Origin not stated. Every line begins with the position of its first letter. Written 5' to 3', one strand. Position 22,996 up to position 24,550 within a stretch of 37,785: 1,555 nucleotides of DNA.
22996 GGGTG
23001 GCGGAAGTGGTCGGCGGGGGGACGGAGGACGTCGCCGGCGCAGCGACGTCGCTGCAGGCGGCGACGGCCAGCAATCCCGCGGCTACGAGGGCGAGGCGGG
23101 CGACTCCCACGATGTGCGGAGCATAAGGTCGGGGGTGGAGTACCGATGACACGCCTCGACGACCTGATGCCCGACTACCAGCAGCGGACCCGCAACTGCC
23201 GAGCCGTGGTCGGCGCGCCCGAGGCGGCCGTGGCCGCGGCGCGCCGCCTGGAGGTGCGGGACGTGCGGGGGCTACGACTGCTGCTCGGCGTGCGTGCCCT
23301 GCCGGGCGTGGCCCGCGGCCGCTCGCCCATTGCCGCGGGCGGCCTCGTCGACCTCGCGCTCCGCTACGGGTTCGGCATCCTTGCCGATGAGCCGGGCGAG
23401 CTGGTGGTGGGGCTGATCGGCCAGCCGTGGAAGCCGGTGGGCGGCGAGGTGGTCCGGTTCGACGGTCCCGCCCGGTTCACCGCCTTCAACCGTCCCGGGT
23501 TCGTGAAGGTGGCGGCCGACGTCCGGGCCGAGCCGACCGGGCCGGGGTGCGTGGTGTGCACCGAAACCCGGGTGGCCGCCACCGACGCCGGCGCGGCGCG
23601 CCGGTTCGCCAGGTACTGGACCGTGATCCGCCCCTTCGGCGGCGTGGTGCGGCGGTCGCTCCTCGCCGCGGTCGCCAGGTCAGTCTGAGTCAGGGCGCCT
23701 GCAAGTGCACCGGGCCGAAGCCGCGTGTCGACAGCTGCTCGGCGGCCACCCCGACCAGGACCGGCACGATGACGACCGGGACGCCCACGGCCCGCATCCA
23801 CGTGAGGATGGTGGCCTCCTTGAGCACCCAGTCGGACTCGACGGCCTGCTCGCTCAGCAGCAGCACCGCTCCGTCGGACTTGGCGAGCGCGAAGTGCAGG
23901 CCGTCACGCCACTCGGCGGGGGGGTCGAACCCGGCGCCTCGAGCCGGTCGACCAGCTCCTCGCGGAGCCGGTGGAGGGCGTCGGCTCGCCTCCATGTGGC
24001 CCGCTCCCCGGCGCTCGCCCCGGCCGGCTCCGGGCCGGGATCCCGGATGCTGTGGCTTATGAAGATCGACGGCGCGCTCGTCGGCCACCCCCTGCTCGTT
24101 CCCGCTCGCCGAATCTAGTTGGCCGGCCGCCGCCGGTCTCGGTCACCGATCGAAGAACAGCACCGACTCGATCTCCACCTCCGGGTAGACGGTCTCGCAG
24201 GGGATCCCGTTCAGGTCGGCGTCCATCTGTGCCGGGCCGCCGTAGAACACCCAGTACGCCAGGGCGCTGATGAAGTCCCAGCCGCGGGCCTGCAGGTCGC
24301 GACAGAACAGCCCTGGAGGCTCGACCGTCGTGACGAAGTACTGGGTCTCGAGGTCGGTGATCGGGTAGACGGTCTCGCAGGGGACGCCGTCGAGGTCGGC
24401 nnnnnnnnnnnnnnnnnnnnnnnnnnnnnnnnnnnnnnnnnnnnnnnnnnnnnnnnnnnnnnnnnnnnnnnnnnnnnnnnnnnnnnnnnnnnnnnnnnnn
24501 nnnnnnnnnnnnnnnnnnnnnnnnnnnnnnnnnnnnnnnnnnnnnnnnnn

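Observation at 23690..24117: Second, standalone TIR-like gene that is split across two reading frames near a G7 homopolymer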

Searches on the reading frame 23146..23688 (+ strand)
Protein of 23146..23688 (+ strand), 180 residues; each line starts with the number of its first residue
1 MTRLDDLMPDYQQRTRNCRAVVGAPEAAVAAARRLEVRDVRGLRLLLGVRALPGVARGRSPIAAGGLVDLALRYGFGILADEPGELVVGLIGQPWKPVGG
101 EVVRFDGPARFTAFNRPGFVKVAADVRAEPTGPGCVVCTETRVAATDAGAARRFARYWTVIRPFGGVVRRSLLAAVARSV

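Call 14: search_protein_families(library=pfam, proteins=[window:23146-23685:+], max_evalue=0.01)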
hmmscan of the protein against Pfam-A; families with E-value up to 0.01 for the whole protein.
window:23146-23685:+ (180 aa): 0 families

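Call 18: find_related_loci(query=window:23146-23685:+, collection=genome_contigs, flank=10000)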
Query window:23146-23685:+ (180 aa) in genome_contigs; peptide patterns used: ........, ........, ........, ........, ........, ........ (x = any residue, [..] = any of these).
579 stretches matched a pattern; 4 encode a relative of the query (tblastn E <= 1e-3); 4 distinct loci.
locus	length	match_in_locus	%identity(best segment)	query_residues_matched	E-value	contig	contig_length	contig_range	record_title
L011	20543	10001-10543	44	3-178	5e-36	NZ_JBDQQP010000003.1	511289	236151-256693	Streptomyces sp. CAU 1734 contig3, whole genome shotgun sequence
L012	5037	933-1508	36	4-179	5e-18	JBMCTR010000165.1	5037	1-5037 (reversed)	MAG: Actinomycetota bacterium isolate D2M14_3 NODE_1767_length_5037_cov_35.153553, whole genome shotgun sequence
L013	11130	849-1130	40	85-176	3e-16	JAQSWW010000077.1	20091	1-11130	MAG: Actinomycetospora sp. isolate C_No_T20_C_bin.99 scaffold_2371, whole genome shotgun sequence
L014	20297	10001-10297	28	12-113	1e-6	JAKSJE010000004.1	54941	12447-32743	MAG: Bacteroidaceae bacterium isolate Horse_feces39 MAG039_4, whole genome shotgun sequence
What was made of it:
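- Tried and rejected: genome_contigs scan with the adjacent 180-aa protein (call 18).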

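Call 60: find_encoding_contigs(protein=window:23146-23688:+, flank=1500, max_places=10)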
Protein window:23146-23688:+ (180 aa): 24 contigs read that carry it; 10 places shown.
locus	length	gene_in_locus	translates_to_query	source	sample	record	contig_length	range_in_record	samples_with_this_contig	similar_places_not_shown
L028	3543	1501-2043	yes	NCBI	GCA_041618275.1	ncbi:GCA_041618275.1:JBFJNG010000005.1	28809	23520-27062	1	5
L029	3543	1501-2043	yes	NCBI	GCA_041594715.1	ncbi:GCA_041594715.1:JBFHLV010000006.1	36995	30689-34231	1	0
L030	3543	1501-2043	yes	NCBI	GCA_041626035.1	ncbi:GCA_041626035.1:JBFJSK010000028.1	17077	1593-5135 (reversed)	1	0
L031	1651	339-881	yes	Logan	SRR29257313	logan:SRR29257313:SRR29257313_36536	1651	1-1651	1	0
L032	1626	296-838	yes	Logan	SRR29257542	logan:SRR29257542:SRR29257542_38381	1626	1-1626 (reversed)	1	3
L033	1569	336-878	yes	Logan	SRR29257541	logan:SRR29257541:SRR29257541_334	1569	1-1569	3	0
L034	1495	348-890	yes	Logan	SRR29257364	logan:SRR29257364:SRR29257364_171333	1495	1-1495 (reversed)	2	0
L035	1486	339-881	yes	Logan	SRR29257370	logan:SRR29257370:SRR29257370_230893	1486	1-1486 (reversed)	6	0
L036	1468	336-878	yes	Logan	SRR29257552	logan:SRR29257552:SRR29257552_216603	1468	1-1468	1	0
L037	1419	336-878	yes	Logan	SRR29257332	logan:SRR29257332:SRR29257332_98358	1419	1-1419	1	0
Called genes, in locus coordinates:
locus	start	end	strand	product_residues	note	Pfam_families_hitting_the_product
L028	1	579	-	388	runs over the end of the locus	PF00108:Thiolase_N, PF00109:ketoacyl-synt (faint), PF02803:Thiolase_C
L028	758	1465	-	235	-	PF01551:Peptidase_M23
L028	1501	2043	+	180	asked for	-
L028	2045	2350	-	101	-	PF13676:TIR_2 (faint)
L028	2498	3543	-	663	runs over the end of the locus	PF00069:Pkinase, PF01636:APH (faint), PF07714:PK_Tyr_Ser-Thr, PF03109:ABC1, PF14531:Kinase-like (weak), PF05901:Excalibur (faint)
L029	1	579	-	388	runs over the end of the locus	PF00108:Thiolase_N, PF00109:ketoacyl-synt (faint), PF02803:Thiolase_C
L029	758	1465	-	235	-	PF01551:Peptidase_M23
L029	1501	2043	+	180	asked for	-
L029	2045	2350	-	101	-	PF13676:TIR_2 (faint)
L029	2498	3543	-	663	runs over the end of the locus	PF00069:Pkinase, PF01636:APH (faint), PF07714:PK_Tyr_Ser-Thr, PF03109:ABC1, PF14531:Kinase-like (weak), PF05901:Excalibur (faint)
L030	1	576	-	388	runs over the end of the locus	PF00108:Thiolase_N, PF00109:ketoacyl-synt (faint), PF02803:Thiolase_C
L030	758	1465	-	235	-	PF01551:Peptidase_M23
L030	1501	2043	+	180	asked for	-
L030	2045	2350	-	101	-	PF13676:TIR_2 (faint)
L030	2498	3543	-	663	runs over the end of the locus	PF00069:Pkinase, PF01636:APH (faint), PF07714:PK_Tyr_Ser-Thr, PF03109:ABC1, PF14531:Kinase-like (weak), PF05901:Excalibur (faint)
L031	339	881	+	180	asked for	-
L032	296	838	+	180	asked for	-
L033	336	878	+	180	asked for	-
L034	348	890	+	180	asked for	-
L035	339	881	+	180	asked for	-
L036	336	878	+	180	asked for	-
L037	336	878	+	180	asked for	-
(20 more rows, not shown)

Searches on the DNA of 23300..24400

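Call 65: search_rna_families(source=window, start=23300, end=24400, threshold=evalue, max_evalue=1)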
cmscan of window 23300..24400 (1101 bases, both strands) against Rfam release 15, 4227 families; matches with E-value up to 1: 1.
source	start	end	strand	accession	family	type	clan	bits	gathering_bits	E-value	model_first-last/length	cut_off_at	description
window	23736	23826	-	RF00603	SNORD23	Gene; snRNA; snoRNA; CD-box;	-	19.1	64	0.33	1-110/110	no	Small nucleolar RNA SNORD23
